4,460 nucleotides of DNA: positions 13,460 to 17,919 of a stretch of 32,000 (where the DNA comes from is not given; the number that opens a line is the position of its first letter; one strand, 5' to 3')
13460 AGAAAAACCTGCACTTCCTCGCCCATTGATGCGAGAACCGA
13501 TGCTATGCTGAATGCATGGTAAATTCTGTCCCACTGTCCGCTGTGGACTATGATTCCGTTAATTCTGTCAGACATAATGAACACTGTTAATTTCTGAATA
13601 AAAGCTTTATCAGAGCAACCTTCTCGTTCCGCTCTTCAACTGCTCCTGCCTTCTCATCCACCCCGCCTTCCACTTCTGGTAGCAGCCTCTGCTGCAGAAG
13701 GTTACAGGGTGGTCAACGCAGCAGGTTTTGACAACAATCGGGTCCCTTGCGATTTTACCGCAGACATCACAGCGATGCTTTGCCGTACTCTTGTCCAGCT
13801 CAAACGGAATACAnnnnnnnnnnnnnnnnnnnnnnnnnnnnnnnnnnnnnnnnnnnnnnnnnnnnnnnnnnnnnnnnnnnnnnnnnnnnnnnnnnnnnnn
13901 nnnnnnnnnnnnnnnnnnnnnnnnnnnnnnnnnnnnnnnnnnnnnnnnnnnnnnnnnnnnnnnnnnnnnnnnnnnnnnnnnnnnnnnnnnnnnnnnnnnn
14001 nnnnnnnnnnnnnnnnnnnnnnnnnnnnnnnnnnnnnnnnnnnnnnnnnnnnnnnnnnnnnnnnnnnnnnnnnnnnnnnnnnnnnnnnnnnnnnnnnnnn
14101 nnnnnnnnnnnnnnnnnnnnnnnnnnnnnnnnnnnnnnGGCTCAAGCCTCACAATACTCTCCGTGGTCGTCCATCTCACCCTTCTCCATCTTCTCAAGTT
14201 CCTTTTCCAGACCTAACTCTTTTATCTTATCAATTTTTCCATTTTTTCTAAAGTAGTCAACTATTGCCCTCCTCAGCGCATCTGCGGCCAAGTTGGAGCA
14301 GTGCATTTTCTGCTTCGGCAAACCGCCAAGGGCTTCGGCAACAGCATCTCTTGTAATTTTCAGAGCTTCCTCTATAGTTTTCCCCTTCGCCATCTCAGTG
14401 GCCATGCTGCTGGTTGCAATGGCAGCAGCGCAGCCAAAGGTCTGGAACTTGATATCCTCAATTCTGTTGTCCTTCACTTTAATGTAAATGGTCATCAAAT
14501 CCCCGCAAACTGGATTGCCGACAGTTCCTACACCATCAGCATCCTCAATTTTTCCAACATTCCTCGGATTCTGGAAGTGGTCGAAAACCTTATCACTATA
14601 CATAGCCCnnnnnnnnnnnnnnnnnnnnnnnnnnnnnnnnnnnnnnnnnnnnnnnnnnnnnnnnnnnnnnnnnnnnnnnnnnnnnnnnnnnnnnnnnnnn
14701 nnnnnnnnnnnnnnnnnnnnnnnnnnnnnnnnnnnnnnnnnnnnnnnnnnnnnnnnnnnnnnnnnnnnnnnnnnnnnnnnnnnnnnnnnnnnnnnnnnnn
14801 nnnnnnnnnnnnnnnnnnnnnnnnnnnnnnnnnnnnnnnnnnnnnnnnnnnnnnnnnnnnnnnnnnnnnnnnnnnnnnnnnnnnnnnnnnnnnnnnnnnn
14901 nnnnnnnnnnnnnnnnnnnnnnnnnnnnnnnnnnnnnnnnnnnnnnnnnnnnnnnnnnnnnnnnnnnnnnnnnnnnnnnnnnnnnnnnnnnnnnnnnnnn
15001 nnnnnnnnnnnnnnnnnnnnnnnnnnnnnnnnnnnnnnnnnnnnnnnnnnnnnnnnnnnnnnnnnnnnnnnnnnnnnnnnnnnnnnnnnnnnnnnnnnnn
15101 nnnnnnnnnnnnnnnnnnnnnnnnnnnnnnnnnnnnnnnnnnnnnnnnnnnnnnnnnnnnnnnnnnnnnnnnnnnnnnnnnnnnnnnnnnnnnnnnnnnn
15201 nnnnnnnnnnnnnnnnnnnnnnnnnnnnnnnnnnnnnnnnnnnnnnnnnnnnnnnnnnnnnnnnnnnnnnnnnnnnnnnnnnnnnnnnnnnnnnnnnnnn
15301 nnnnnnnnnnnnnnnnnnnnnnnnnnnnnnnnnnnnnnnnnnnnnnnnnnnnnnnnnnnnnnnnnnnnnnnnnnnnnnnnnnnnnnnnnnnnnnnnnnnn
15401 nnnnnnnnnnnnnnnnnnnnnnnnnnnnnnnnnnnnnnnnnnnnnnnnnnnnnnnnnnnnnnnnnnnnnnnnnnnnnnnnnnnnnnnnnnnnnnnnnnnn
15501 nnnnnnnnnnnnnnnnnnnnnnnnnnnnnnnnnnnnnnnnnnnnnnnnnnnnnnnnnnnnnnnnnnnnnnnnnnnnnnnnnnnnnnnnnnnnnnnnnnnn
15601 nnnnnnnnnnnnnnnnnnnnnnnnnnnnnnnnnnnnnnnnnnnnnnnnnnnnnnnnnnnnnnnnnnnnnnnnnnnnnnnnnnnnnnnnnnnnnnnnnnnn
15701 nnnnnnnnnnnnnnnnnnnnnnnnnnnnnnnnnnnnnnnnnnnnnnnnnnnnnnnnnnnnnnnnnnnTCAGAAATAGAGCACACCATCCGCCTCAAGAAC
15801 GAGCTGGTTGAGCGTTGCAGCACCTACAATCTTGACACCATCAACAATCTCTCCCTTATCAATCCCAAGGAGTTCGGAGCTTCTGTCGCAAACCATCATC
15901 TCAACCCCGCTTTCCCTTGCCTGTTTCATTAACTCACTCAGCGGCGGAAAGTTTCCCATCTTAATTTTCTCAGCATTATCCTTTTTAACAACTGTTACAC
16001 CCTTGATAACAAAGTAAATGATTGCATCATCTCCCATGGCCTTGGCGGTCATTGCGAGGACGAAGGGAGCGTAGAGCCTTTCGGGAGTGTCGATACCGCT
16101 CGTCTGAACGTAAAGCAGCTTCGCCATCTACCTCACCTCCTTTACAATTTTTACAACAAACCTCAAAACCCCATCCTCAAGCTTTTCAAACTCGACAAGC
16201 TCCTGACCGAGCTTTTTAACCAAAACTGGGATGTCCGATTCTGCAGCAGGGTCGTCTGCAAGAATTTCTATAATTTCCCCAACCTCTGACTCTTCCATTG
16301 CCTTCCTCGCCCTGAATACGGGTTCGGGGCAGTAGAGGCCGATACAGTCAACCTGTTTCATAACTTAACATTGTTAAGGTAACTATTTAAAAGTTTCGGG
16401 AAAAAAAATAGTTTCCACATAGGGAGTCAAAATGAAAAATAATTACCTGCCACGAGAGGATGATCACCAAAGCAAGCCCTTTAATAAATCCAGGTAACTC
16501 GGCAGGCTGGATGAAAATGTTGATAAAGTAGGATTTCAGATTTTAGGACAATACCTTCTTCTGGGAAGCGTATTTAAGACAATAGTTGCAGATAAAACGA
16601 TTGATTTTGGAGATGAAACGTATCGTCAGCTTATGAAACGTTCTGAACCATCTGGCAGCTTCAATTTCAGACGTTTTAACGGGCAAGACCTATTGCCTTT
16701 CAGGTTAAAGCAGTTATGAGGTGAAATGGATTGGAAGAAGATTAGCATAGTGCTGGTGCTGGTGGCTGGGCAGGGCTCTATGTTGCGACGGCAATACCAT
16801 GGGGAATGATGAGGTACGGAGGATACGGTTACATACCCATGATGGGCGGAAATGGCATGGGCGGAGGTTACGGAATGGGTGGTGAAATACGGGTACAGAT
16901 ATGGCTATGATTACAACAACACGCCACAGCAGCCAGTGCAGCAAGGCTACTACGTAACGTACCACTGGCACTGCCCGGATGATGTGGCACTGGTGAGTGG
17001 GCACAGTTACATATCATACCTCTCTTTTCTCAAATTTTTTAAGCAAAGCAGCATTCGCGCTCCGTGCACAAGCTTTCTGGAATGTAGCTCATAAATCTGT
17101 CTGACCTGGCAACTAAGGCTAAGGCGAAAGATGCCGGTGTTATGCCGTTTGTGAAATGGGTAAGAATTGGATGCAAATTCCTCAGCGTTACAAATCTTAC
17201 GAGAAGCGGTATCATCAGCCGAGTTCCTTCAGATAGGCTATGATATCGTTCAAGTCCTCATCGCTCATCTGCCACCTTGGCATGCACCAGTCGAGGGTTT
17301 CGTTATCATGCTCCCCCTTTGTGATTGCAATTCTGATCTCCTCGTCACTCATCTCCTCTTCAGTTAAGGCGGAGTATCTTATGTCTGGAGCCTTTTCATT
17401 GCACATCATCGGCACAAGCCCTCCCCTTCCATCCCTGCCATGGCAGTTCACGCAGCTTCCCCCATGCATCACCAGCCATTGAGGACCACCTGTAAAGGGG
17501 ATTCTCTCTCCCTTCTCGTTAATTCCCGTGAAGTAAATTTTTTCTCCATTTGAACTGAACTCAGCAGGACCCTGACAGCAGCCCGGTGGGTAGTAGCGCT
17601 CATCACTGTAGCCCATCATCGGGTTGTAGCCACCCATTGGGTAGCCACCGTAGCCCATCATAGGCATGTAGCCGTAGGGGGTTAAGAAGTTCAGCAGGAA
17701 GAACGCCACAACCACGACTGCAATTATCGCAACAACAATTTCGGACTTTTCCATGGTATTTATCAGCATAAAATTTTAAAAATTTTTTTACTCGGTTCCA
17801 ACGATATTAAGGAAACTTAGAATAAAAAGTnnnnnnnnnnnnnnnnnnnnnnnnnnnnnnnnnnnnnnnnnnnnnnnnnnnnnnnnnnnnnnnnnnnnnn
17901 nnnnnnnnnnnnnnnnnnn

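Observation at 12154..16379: The same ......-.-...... palindrome marks three 5' ends inside the sulfur cluster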

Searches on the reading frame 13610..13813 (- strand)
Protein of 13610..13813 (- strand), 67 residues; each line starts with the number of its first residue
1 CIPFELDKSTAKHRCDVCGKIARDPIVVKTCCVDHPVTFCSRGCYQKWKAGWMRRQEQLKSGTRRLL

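Call 23: search_protein_families(library=ncbifam, proteins=[window:13610-13813:-], max_evalue=0.01)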
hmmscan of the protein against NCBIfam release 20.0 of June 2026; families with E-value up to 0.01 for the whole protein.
window:13610-13813:- (67 aa): 0 families

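Call 53: search_protein_families(library=pfam, proteins=[window:13613-13810:-], max_evalue=0.001)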
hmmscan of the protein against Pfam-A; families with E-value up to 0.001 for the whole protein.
seq(66 aa): 0 families

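Call 90: search_protein_families(library=pfam, proteins=[window:13613-13810:-], max_evalue=10)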
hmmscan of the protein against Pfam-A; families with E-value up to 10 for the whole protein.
seq(66 aa): 4 families
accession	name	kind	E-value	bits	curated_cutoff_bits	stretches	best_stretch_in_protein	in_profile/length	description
PF22926.2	C1-like_CT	-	0.0035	17.7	25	1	12-44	12-43/43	C1 domain-like, C-terminal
PF12251.13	SNAPC3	-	0.05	13.7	23.8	1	7-48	141-182/199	snRNA-activating protein complex (SNAPc), subunit 3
PF24254.1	DUF7455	-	0.082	12.8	27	1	9-29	2-22/54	Domain of unknown function (DUF7455)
PF08394.17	Arc_trans_TRASH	-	2.4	8.8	27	1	13-30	2-20/43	Archaeal TRASH domain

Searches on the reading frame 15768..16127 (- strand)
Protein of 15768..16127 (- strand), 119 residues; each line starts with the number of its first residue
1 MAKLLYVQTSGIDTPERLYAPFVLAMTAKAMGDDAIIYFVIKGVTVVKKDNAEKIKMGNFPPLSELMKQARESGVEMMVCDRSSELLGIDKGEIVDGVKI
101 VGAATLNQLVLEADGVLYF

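Call 10: search_protein_families(library=pfam, proteins=[window:15768-16127:-], max_evalue=0.01)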
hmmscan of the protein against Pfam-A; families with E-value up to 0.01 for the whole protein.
window:15768-16127:- (119 aa): 2 families
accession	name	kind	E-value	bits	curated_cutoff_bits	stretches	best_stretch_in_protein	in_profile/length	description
PF02635.20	DsrE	-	1.2e-21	77.5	22.7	1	3-119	2-116/116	DsrE/DsrF-like family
PF13686.11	DrsE_2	-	1.8e-19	70.6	25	2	54-114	92-152/156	DsrE/DsrF/DrsH-like family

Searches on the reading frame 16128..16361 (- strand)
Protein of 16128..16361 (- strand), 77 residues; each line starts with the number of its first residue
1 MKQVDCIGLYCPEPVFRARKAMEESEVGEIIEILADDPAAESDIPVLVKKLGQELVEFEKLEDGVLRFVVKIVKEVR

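Call 10: search_protein_families(library=pfam, proteins=[window:16128-16361:-], max_evalue=0.01)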
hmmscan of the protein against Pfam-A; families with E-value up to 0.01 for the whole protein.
window:16128-16361:- (77 aa): 2 families
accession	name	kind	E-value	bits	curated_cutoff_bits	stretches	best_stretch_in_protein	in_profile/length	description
PF01206.22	TusA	-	4.6e-23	81.3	28.6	1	2-71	1-69/70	Sulfurtransferase TusA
PF23257.1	DUF7071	-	0.00047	20.3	27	1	19-54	26-61/68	Domain of unknown function (DUF7071)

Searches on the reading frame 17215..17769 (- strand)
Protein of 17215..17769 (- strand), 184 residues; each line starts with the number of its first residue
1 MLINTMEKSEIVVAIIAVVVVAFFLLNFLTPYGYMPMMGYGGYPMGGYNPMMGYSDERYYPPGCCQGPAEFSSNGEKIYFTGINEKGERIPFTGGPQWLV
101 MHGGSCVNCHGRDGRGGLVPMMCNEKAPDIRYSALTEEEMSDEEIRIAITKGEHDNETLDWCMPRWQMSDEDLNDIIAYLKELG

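Call 53: search_protein_families(library=pfam, proteins=[window:17215-17769:-], max_evalue=0.001)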
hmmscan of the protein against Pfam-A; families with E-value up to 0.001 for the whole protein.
window:17215-17769:- (184 aa): 2 families
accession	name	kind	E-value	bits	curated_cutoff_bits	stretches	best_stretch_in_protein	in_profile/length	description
PF00034.26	Cytochrom_C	-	1.3e-07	33.2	21.3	1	105-183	11-89/90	Cytochrome c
PF13442.11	Cytochrome_CBB3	-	2.2e-07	31.5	27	1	105-180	13-68/68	Cytochrome C oxidase, cbb3-type, subunit III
